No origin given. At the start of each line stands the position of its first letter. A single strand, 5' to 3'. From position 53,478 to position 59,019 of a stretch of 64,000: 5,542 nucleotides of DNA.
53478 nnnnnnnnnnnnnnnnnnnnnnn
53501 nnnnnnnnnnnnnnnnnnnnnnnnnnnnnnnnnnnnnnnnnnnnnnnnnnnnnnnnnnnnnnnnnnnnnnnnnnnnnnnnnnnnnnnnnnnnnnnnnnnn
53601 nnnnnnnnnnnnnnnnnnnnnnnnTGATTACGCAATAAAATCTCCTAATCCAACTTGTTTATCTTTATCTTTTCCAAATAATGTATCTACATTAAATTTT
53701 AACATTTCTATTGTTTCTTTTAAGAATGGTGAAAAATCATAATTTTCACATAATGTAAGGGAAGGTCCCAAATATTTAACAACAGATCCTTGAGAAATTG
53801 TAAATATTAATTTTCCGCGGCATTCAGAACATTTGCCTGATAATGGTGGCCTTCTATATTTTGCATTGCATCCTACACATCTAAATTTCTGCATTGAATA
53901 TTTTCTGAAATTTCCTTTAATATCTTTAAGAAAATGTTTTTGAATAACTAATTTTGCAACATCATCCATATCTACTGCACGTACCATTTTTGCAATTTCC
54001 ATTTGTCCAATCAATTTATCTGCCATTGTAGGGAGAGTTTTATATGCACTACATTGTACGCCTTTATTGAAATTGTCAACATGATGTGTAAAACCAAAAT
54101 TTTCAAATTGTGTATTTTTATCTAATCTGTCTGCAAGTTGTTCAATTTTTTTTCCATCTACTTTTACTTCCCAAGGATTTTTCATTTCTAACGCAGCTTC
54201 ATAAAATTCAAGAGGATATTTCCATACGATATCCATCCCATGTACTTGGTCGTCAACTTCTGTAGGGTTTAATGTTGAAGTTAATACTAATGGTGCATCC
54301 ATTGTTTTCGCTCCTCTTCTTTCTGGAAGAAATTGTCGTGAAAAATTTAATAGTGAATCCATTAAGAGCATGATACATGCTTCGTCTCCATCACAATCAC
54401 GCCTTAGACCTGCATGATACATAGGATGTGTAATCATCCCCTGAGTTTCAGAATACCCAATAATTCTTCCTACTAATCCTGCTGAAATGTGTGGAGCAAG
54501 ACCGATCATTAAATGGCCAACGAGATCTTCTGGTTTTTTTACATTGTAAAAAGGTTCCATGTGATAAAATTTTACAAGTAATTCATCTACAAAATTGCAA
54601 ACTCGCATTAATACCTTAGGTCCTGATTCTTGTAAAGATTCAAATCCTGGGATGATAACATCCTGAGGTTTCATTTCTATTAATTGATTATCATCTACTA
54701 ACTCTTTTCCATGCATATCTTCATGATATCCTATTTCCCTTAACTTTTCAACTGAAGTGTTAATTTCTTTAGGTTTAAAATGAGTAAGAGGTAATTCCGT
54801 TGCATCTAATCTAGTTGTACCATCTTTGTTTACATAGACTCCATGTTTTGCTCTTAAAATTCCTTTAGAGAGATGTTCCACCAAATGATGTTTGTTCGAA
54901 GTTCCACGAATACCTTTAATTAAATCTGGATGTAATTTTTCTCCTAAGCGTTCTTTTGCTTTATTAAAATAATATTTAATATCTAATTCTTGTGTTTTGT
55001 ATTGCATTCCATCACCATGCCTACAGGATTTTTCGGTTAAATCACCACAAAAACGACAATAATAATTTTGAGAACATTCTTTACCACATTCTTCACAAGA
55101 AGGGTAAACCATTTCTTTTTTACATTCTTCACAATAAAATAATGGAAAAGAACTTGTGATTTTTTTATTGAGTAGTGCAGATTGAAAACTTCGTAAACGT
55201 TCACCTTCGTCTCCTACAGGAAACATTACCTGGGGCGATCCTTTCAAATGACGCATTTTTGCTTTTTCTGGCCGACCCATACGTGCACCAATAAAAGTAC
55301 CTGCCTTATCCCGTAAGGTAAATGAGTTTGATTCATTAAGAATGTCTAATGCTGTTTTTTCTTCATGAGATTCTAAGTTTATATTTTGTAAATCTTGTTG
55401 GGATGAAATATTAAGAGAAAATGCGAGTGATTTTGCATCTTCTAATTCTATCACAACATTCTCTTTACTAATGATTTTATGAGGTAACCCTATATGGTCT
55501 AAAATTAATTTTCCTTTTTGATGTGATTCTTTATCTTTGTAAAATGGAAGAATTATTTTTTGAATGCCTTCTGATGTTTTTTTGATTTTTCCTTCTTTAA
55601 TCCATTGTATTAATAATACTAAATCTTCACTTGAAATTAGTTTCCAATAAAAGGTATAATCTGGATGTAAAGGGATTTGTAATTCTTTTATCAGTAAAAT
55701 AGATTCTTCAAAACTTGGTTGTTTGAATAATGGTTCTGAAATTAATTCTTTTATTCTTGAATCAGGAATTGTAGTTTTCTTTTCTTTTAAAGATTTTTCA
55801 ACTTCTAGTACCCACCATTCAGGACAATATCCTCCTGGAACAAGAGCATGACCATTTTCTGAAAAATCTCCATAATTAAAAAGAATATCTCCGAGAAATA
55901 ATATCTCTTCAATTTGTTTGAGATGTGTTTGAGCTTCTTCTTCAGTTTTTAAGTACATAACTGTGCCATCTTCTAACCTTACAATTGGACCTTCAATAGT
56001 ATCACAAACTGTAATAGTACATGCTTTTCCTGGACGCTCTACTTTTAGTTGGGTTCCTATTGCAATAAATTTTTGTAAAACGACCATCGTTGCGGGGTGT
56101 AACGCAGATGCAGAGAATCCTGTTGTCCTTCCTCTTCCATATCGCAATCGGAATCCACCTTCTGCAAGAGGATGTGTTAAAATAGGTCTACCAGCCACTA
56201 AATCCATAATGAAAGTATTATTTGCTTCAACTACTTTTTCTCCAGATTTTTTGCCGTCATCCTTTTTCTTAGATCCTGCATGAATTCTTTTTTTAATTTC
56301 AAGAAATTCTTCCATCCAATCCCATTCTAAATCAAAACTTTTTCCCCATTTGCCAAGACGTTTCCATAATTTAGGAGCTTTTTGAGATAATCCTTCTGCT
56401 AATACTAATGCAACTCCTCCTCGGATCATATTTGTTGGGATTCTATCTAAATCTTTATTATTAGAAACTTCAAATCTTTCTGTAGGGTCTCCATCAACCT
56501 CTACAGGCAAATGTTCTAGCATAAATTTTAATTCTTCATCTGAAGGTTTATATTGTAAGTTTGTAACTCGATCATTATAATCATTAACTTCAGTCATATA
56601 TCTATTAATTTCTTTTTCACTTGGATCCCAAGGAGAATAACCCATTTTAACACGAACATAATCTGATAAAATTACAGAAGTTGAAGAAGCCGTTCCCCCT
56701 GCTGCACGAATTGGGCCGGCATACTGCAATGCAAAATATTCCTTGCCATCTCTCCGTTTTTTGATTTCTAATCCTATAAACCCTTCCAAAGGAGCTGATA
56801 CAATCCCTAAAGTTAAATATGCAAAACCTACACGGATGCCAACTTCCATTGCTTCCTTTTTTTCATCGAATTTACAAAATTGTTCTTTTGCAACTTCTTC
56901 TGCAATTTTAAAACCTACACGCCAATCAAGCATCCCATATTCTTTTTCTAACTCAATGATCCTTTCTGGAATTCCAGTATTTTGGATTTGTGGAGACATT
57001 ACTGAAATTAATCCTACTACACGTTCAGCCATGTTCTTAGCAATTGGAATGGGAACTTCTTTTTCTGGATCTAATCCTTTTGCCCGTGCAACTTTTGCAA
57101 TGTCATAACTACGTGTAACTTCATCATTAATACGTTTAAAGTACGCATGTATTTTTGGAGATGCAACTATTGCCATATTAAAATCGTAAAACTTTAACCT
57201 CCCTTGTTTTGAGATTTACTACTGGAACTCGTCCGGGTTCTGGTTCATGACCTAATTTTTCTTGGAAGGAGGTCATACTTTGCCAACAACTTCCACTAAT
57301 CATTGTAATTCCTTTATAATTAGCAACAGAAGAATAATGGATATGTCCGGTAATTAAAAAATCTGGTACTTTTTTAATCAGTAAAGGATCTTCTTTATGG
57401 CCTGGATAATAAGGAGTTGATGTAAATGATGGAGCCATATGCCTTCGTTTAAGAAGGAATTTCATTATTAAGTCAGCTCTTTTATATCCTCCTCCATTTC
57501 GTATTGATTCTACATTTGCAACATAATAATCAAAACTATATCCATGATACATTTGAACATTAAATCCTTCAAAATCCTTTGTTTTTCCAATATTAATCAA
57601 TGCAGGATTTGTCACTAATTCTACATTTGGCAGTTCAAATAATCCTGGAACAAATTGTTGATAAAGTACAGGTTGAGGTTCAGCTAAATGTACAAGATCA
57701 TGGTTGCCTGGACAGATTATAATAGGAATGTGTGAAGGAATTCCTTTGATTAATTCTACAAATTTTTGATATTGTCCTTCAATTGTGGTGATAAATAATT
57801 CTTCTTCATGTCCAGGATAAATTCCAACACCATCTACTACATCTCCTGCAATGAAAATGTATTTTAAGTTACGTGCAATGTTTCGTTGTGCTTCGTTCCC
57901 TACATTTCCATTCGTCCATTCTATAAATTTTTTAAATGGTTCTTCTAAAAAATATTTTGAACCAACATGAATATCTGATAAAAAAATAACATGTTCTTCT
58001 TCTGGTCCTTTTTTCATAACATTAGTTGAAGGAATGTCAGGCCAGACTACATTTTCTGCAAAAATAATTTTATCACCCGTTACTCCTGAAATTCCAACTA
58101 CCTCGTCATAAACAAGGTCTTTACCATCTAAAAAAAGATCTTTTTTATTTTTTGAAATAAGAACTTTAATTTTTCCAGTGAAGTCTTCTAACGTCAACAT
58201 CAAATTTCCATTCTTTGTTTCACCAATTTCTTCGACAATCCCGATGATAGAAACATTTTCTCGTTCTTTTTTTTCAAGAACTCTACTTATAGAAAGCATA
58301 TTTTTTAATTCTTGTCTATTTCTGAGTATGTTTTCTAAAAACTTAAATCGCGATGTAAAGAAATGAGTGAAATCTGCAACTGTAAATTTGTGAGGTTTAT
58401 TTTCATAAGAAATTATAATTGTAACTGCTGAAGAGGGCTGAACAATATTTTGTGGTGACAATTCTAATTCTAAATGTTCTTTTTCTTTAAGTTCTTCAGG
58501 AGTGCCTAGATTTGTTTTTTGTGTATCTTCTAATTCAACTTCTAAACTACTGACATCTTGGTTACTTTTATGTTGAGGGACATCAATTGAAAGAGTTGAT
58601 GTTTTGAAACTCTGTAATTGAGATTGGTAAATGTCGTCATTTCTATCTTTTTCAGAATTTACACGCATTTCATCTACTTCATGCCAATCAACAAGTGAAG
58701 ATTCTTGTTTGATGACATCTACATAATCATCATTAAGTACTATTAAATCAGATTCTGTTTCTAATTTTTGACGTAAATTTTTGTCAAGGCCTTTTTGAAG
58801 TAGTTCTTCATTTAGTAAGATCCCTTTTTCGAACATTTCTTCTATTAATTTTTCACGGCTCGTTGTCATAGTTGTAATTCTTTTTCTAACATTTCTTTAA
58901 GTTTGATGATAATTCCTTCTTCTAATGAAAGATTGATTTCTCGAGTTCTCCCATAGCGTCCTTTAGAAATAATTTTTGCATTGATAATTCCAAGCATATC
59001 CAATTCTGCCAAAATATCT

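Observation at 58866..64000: Replication origin with inverted ORB boxes embedded in a cdc6–polD / RPA-like–mcm replication island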

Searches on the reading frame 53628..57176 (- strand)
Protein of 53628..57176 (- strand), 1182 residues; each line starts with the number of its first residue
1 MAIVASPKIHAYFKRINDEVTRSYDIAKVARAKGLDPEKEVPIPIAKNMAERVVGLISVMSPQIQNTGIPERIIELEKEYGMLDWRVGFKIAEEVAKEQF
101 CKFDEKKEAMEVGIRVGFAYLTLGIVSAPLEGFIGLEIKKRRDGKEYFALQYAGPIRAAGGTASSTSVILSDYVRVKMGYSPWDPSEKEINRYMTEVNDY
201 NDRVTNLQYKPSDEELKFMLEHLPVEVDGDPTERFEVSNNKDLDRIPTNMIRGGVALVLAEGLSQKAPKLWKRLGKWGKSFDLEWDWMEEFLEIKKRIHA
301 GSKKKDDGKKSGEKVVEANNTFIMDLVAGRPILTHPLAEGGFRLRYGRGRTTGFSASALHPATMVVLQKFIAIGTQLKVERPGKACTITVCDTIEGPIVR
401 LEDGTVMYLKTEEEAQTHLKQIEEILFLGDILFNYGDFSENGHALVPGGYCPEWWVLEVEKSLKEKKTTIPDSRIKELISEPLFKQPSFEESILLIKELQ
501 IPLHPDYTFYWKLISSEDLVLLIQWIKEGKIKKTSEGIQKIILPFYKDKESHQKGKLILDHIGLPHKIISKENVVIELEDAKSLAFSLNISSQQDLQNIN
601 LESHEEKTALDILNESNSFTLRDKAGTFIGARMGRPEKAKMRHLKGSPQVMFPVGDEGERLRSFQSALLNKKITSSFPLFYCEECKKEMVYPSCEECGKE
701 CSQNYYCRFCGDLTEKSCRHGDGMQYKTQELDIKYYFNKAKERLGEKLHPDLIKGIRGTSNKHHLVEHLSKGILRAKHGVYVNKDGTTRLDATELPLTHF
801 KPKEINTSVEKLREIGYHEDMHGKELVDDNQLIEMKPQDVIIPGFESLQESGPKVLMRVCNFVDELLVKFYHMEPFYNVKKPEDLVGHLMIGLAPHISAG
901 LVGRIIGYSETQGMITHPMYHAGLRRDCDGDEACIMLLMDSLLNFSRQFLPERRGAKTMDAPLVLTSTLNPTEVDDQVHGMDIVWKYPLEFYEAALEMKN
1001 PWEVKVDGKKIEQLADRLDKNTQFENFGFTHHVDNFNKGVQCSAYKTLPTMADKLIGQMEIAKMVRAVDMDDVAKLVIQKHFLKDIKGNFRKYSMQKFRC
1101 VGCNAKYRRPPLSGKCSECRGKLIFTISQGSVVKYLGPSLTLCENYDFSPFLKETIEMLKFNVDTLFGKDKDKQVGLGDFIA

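Call 3: search_protein_families(library=pfam, proteins=[window:53628-57176:-])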
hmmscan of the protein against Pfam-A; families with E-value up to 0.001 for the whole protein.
window:53628-57176:- (1182 aa): 3 families
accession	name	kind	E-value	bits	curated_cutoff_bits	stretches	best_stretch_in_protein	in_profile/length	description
PF24846.1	PolC_DP2_cat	-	6.3e-123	409.9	24.3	1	750-1054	5-299/299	DNA polymerase II large subunit DP2, catalytic domain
PF24844.1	PolC_DP2_central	-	8.9e-113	377.4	24.3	1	313-711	5-367/372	DNA polymerase II large subunit DP2, central domain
PF03833.19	PolC_DP2_N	-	1.7e-85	286.9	24.3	1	12-292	2-269/271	DNA polymerase II large subunit DP2, N-terminal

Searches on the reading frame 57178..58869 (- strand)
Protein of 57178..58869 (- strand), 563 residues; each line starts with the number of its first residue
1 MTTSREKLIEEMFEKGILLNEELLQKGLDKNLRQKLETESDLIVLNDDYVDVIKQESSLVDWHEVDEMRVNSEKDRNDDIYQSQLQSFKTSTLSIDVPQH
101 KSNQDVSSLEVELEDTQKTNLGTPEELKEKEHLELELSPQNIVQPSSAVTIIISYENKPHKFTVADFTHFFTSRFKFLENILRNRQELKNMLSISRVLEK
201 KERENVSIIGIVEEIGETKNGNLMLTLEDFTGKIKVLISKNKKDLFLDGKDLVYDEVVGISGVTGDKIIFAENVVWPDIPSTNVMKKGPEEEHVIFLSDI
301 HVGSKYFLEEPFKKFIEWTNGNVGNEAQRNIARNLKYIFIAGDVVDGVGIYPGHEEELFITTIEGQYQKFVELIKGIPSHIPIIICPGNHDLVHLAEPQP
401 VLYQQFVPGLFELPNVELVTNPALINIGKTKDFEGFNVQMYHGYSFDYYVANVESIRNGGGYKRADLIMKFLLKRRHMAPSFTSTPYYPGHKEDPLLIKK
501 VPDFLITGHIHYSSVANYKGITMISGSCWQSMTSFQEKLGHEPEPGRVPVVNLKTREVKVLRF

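Call 3: search_protein_families(library=pfam, proteins=[window:57178-58869:-])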
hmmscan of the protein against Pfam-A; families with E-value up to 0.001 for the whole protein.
window:57178-58869:- (563 aa): 3 families
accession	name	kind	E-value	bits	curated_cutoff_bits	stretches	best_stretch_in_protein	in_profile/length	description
PF00149.33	Metallophos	-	3.6e-10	41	21.5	1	294-512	3-190/191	Calcineurin-like phosphoesterase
PF04042.21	DNA_pol_E_B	-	7.9e-10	38.9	29.1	1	294-509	1-203/210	DNA polymerase alpha/epsilon subunit B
PF01336.31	tRNA_anti-codon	-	8.3e-05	22.9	27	1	206-263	1-56/75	OB-fold nucleic acid binding domain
